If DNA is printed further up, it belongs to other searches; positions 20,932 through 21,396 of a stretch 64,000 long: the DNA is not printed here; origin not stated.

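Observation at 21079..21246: Second family member hidden below the ORF-track size cutoff, with an IS inserted in its upstream region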

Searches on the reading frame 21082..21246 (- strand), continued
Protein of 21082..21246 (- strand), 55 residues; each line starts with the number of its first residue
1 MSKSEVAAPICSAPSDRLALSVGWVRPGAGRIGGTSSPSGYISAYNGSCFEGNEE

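Call 44: find_encoding_contigs(protein=P0197, flank=10000, max_places=3)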
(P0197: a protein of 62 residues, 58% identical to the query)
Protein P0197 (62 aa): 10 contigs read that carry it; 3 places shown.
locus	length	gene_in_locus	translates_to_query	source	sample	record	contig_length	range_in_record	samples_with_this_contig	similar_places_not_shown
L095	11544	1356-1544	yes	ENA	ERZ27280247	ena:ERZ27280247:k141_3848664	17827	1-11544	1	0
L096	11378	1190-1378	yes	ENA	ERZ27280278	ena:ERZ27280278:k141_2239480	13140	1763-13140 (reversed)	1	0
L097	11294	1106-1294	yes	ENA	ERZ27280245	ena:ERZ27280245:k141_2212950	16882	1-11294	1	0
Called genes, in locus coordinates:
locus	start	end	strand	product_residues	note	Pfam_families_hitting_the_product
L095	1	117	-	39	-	?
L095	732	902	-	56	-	-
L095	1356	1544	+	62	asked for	-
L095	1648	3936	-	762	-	PF22767:ThcOx, PF00881:Nitroreductase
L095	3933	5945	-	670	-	PF00082:Peptidase_S8, PF18047:PatG_D, PF18065:PatG_C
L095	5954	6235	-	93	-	-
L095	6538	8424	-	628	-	PF00082:Peptidase_S8, PF18047:PatG_D, PF18065:PatG_C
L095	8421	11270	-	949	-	PF00664:ABC_membrane, PF00005:ABC_tran, PF02463:SMC_N (faint)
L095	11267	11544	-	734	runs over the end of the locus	PF03412:Peptidase_C39, PF00664:ABC_membrane, PF00005:ABC_tran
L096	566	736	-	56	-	-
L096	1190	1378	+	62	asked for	-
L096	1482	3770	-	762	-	PF22767:ThcOx, PF00881:Nitroreductase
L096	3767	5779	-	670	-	PF00082:Peptidase_S8, PF18047:PatG_D, PF18065:PatG_C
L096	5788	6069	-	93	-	-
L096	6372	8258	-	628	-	PF00082:Peptidase_S8, PF18047:PatG_D, PF18065:PatG_C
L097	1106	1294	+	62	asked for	-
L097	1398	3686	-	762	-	PF22767:ThcOx, PF00881:Nitroreductase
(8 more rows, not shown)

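Call 47: search_protein_families(library=pfam, proteins=[L095:1651-3936:-, L095:3936-5945:-, L095:5957-6235:-, L095:6541-8424:-, L095:8424-11270:-], max_evalue=0.01)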
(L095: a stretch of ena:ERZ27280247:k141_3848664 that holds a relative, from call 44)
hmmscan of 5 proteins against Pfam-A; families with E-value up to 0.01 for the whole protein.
L095:1651-3936:- (762 aa): 2 families
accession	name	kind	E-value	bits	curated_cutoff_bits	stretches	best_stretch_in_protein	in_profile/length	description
PF22767.2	ThcOx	-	3.5e-19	70.2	27.7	2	100-151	1-52/110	Cyanobactin oxidase ThcOx,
PF00881.29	Nitroreductase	-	1.2e-11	45.6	23.5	1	571-746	2-155/167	Nitroreductase family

L095:3936-5945:- (670 aa): 3 families
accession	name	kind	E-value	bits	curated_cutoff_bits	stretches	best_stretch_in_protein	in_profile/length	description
PF00082.27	Peptidase_S8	-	3.3e-25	89.4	21.8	1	23-271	4-283/288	Subtilase family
PF18065.6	PatG_C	-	4.7e-22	78.6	25.9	1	554-666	2-115/115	PatG C-terminal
PF18047.6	PatG_D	-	1.5e-09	38.8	27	1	372-462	3-92/111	PatG Domain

L095:5957-6235:- (93 aa): 0 families

L095:6541-8424:- (628 aa): 3 families
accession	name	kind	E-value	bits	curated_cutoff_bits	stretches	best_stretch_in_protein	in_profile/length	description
PF18065.6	PatG_C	-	9.8e-35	119.5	25.9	1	515-624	6-115/115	PatG C-terminal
PF00082.27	Peptidase_S8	-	2.1e-29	103.2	21.8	1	37-276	3-273/288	Subtilase family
PF18047.6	PatG_D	-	1.9e-13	51.3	27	1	352-462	2-108/111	PatG Domain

L095:8424-11270:- (949 aa): 7 families
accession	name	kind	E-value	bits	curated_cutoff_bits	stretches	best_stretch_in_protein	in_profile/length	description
PF00005.33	ABC_tran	-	9.8e-35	120.6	25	1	731-879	1-137/137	ABC transporter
PF00664.28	ABC_membrane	-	6.2e-10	39.7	28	1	407-653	3-250/274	ABC transporter transmembrane region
PF02463.25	SMC_N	-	2.3e-05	24.4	40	0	851-918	137-210/220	RecF/RecN/SMC N terminal domain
PF13401.12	AAA_22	-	0.0004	21.1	27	1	744-780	8-45/130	AAA domain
PF13191.12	AAA_16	-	0.00068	20.6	32.6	1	742-897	25-160/167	AAA ATPase domain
PF19865.4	DUF6338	-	0.0022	18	26.5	1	383-488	30-128/205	Family of unknown function (DUF6338)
PF24389.1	ORC-CDC6-like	-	0.0059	15.8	27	1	744-761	35-52/571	ORC-CDC6-like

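Call 48: find_homologous_proteins(query=L095:6541-8424:-, max_evalue=1e-20)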
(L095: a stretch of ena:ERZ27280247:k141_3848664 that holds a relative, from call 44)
Query L095:6541-8424:- (628 aa): 2009 proteins with E <= 1e-20 among 8000 candidates; the best 120 are listed.
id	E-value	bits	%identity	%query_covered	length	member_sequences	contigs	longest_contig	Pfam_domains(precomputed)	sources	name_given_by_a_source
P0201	0.0e+0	1403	100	100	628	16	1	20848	PF18047.7,PF00082.28,PF18065.7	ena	-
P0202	0.0e+0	1030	75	98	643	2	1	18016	PF18047.7,PF00082.28,PF18065.7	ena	-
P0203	0.0e+0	1029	75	97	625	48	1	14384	PF18047.7,PF00082.28,PF18065.7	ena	-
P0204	0.0e+0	1026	75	98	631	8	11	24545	PF18047.7,PF00082.28,PF18065.7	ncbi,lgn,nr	ncbi:hypothetical protein LBMAG15_13740 [Actinomycetes bacterium]|nr:hypothetical protein LBMAG15_13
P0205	0.0e+0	1018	74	97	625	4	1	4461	PF18047.7,PF00082.28,PF18065.7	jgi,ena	jgi:subtilisin family serine protease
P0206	0.0e+0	1017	73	97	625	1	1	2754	PF18047.7,PF00082.28,PF18065.7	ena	-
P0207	0.0e+0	1017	73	97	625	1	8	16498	PF18047.7,PF00082.28,PF18065.7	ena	-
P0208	0.0e+0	1017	74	97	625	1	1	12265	PF18047.7,PF00082.28,PF18065.7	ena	-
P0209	0.0e+0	1017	74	98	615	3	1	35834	PF18047.7,PF00082.28,PF18065.7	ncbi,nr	ncbi:MAG: PatA/PatG family cyanobactin maturation protease [Actinomycetota bacterium]|nr:PatA/PatG f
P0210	0.0e+0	1016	73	97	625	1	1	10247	PF18047.7,PF00082.28,PF18065.7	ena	-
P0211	0.0e+0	1014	74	97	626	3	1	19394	PF18047.7,PF00082.28,PF18065.7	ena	-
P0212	0.0e+0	1014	74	97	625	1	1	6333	PF18047.7,PF00082.28,PF18065.7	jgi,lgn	jgi:subtilisin family serine protease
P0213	0.0e+0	1013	73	97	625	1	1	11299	PF18047.7,PF00082.28,PF18065.7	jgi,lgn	jgi:subtilisin family serine protease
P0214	0.0e+0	1012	73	97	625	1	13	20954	PF18047.7,PF00082.28,PF18065.7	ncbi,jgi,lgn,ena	jgi:subtilisin family serine protease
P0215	0.0e+0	1011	74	97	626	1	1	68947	PF18047.7,PF00082.28,PF18065.7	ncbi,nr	ncbi:MAG: PatA/PatG family cyanobactin maturation protease [Candidatus Nanopelagicales bacterium]|nr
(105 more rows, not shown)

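Call 49: find_encoding_contigs(protein=P0215, flank=10000, max_places=1)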
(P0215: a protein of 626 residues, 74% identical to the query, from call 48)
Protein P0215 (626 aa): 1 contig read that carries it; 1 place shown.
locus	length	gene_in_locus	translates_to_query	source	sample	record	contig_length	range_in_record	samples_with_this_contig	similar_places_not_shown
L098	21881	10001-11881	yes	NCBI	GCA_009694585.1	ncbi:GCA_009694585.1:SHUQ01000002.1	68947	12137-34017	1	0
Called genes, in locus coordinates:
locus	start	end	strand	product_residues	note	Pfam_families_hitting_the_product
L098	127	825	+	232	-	PF00466:Ribosomal_L10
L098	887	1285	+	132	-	PF16320:Ribosomal_L12_N, PF00542:Ribosomal_L12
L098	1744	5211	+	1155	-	PF04563:RNA_pol_Rpb2_1, PF04561:RNA_pol_Rpb2_2, PF04565:RNA_pol_Rpb2_3, PF10385:RNA_pol_Rpb2_45, PF00562:RNA_pol_Rpb2_6, PF04560:RNA_pol_Rpb2_7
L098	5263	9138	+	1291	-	PF04997:RNA_pol_Rpb1_1, PF00623:RNA_pol_Rpb1_2, PF04983:RNA_pol_Rpb1_3, PF05000:RNA_pol_Rpb1_4, PF04998:RNA_pol_Rpb1_5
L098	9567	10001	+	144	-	PF13828:DUF4190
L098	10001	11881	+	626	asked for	PF00082:Peptidase_S8, PF18047:PatG_D, PF18065:PatG_C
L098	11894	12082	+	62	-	-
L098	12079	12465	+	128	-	-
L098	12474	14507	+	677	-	PF00082:Peptidase_S8, PF18047:PatG_D, PF18065:PatG_C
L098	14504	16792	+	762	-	PF22767:ThcOx, PF00881:Nitroreductase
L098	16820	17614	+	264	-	-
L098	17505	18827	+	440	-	PF00685:Sulfotransfer_1, PF05402:PqqD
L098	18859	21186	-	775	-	PF21084:WHD_DUF4423_like (faint), PF02624:YcaO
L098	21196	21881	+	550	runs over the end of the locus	PF00083:Sugar_tr, PF07690:MFS_1, PF05977:MFS_3 (weak)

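Call 50: find_encoding_contigs(protein=P0209, flank=10000, max_places=1)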
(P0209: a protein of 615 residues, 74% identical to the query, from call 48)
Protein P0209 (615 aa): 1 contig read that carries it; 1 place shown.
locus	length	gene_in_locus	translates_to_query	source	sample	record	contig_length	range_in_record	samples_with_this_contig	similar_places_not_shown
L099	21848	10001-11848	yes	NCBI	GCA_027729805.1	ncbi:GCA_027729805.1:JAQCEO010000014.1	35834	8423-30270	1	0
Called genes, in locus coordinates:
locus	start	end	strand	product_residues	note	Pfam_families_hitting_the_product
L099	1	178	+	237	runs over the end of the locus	PF00687:Ribosomal_L1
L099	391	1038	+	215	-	PF00466:Ribosomal_L10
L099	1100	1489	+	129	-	PF16320:Ribosomal_L12_N, PF00542:Ribosomal_L12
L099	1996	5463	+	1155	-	PF04563:RNA_pol_Rpb2_1, PF04561:RNA_pol_Rpb2_2, PF04565:RNA_pol_Rpb2_3, PF10385:RNA_pol_Rpb2_45, PF00562:RNA_pol_Rpb2_6, PF04560:RNA_pol_Rpb2_7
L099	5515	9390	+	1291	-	PF04997:RNA_pol_Rpb1_1, PF00623:RNA_pol_Rpb1_2, PF04983:RNA_pol_Rpb1_3, PF05000:RNA_pol_Rpb1_4, PF04998:RNA_pol_Rpb1_5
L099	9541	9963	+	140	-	PF13828:DUF4190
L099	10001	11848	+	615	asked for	PF00082:Peptidase_S8, PF18047:PatG_D, PF18065:PatG_C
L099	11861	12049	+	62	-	-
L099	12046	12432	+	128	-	-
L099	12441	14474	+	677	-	PF00082:Peptidase_S8, PF18047:PatG_D, PF18065:PatG_C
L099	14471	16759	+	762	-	PF22767:ThcOx, PF00881:Nitroreductase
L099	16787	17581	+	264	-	-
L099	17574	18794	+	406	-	PF00685:Sulfotransfer_1, PF05402:PqqD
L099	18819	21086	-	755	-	PF02624:YcaO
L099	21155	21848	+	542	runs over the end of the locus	PF00083:Sugar_tr, PF07690:MFS_1, PF05977:MFS_3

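Call 57: find_encoding_contigs(protein=P0204, flank=10000, max_places=3)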
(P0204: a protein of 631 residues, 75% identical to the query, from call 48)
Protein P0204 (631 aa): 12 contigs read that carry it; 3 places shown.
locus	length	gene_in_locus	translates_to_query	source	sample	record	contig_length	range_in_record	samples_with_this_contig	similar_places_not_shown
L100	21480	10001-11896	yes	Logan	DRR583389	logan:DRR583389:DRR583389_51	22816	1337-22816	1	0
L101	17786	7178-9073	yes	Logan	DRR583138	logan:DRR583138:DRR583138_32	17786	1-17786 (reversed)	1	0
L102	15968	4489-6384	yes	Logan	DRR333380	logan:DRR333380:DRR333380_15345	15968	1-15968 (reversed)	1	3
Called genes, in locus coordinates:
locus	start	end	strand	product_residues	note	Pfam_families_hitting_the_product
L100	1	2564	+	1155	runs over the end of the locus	PF04563:RNA_pol_Rpb2_1, PF04561:RNA_pol_Rpb2_2, PF04565:RNA_pol_Rpb2_3, PF10385:RNA_pol_Rpb2_45, PF00562:RNA_pol_Rpb2_6, PF04560:RNA_pol_Rpb2_7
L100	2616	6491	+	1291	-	PF04997:RNA_pol_Rpb1_1, PF00623:RNA_pol_Rpb1_2, PF04983:RNA_pol_Rpb1_3, PF05000:RNA_pol_Rpb1_4, PF04998:RNA_pol_Rpb1_5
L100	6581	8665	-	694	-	PF02518:HATPase_c (weak)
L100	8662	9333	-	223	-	PF00072:Response_reg (weak), PF00196:GerE (weak)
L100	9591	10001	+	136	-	PF13828:DUF4190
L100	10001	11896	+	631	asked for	PF00082:Peptidase_S8, PF18047:PatG_D, PF18065:PatG_C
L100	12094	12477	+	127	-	-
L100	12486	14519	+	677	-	PF00082:Peptidase_S8, PF18047:PatG_D, PF18065:PatG_C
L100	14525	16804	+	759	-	PF22767:ThcOx, PF00881:Nitroreductase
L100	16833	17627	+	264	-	-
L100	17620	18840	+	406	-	PF00685:Sulfotransfer_1, PF05402:PqqD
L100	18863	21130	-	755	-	PF21084:WHD_DUF4423_like (weak), PF02624:YcaO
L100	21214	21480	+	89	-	?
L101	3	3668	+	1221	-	?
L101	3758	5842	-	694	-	PF02518:HATPase_c (weak)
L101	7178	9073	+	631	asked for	PF00082:Peptidase_S8, PF18047:PatG_D, PF18065:PatG_C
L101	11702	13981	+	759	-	PF22767:ThcOx, PF00881:Nitroreductase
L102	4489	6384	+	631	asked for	PF00082:Peptidase_S8, PF18047:PatG_D, PF18065:PatG_C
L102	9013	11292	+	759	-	PF22767:ThcOx, PF00881:Nitroreductase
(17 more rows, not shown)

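Call 58: search_protein_families(library=ncbifam, proteins=[L098:9567-9998:+, L098:10001-11878:+, L098:11894-12079:+, L098:12079-12462:+, L098:12474-14504:+, L098:14504-16789:+, L098:16820-17611:+, L098:17505-18824:+, L098:18862-21186:-], max_evalue=0.001)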
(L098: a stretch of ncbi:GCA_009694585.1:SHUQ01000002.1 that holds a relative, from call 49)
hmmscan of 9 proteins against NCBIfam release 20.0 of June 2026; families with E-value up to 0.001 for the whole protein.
L098:9567-9998:+ (144 aa): 1 family
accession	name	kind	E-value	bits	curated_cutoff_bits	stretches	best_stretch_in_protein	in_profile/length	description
NF040945.1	CCC_membrane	equivalog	5e-07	30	65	1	47-122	1-80/99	CCC motif membrane protein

L098:10001-11878:+ (626 aa): 8 families
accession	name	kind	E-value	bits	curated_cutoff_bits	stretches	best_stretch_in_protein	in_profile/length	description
TIGR03895.1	protease_PatA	subfamily_domain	4e-216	719.4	421.05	2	330-624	311-605/606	PatA/PatG family cyanobactin maturation protease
TIGR03921.1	T7SS_mycosin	equivalog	7.9e-33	114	278.75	1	30-275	14-266/353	type VII secretion-associated serine protease mycosin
NF033595.1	denti_PrtP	equivalog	1.5e-17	63.4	300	1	131-304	343-509/606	dentilisin complex serine proteinase subunit PrtP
NF049966.1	QH_SP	equivalog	6.3e-16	58.4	165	1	33-249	2-195/219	subtilisin-like serine protease QhpE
NF040809.1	germ_prot_CspBA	exception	8.9e-09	33.5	1250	1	174-281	397-508/1099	bifunctional germination protease/germinant receptor pseudoprotease CspBA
NF040553.1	SGO_0316_fam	subfamily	3.4e-07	28.3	1400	0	71-171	359-467/1486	SGO_0316/SGO_0317 family LPXTG-anchored serine peptidase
NF051851.1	AtpSerPepEprS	equivalog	9.1e-06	24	1700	1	138-246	205-318/988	autotransporter serine peptidase EprS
NF040808.2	CspC_non_triad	exception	0.00027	19.5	675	0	207-302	459-554/556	bile acid germinant receptor pseudoprotease CspC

L098:11894-12079:+ (62 aa): 1 family
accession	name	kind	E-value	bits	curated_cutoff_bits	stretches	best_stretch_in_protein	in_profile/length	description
TIGR04220.1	patB_acyB_mcaB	hypoth_equivalog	3.7e-13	48.9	55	1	2-56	3-57/61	cyanobactin biosynthesis system PatB/AcyB/McaB family protein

L098:12079-12462:+ (128 aa): 0 families

L098:12474-14504:+ (677 aa): 4 families
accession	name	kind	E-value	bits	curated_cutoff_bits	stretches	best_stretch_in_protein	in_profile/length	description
TIGR03895.1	protease_PatA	subfamily_domain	1.6e-133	446.6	421.05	2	64-520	1-489/606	PatA/PatG family cyanobactin maturation protease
TIGR03921.1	T7SS_mycosin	equivalog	2.2e-29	102.7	278.75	1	17-321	10-315/353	type VII secretion-associated serine protease mycosin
NF049966.1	QH_SP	equivalog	1.6e-09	37.5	165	1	27-241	4-195/219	subtilisin-like serine protease QhpE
NF033595.1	denti_PrtP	equivalog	1.2e-05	24.1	300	1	144-261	360-478/606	dentilisin complex serine proteinase subunit PrtP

L098:14504-16789:+ (762 aa): 2 families
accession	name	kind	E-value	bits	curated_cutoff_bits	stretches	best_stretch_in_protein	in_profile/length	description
TIGR03605.1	antibiot_sagB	domain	1.4e-33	115.8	78.4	1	587-758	3-171/173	SagB family peptide dehydrogenase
TIGR04511.1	SagB_rel_DH_2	exception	1.8e-14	53.6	240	1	563-752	171-360/380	putative peptide maturation dehydrogenase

L098:16820-17611:+ (264 aa): 0 families

L098:17505-18824:+ (440 aa): 1 family
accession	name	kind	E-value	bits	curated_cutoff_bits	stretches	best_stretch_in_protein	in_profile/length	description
NF033536.1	lasso_PqqD_Bac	exception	2.5e-06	27.6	80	1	357-432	6-82/88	lasso peptide biosynthesis PqqD family chaperone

L098:18862-21186:- (775 aa): 4 families
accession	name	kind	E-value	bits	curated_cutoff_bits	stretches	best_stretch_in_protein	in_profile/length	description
TIGR03604.1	TOMM_cyclo_SagD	subfamily_domain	1.2e-74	251.5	219.25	1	399-773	1-376/377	thiazole/oxazole-forming peptide maturase, SagD family component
TIGR03266.1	methan_mark_1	equivalog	8.8e-38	130.2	365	1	336-740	2-365/376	YcaO-related McrA-glycine thioamidation protein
TIGR00702.1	TIGR00702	domain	1.1e-26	93.8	75.65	1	383-737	38-364/377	YcaO-type kinase domain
TIGR03882.1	cyclo_dehyd_2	equivalog_domain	8e-25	88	36.9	1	191-359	1-164/164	TOMM precursor leader peptide-binding protein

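Call 59: search_solved_structures(query=L098:10001-11878:+, max_evalue=0.00001)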
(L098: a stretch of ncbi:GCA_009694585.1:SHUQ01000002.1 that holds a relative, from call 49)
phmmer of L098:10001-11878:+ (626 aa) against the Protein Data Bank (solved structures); distinct sequences matched with E-value up to 0.00001: 153 (the best 60 are shown).
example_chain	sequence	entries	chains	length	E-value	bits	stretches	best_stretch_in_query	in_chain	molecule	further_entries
3zxx_A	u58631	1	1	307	6.8e-85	289.1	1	8-300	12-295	SUBTILISIN-LIKE PROTEIN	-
4h6v_A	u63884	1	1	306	1.2e-84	288.2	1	26-300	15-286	Subtilisin-like protein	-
3zxy_A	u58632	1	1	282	1.2e-83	284.9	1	27-299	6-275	SUBTILISIN-LIKE PROTEIN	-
4h6w_A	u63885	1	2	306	3e-80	273.8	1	8-301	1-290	N-terminal cyanobactin protease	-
4uvq_A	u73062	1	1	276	3.8e-79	270.1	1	347-623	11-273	THIAZOLINE OXIDASE/SUBTILISIN-LIKE PROTEASE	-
4h6x_A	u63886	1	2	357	3e-37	131.7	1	49-300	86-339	Thiazoline oxidase/subtilisin-like protease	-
4aks_A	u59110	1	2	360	3.3e-37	131.6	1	49-300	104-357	THIAZOLINE OXIDASE/SUBTILISIN-LIKE PROTEASE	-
4akt_A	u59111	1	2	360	9.1e-36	126.8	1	55-300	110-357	THIAZOLINE OXIDASE/SUBTILISIN-LIKE PROTEASE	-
1dbi_A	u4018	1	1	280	1.9e-23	86.2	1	21-250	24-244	AK.1 SERINE PROTEASE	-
1sbi_A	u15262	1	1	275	2e-21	79.5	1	25-248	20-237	SUBTILISIN 8397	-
1sbh_A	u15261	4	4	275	2e-21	79.5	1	25-248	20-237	SUBTILISIN 8397+1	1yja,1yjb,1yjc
1s01_A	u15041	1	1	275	2.7e-21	79.1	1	25-248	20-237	Subtilisin BPN'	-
1mee_A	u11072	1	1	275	4.5e-21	78.3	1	25-248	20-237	MESENTERICOPEPTIDASE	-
1a2q_A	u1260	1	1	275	4.9e-21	78.2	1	27-248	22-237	SUBTILISIN BPN'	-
1aqn_A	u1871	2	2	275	6.8e-21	77.7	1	27-248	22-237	SUBTILISIN 8324 | SUBTILISIN BPN'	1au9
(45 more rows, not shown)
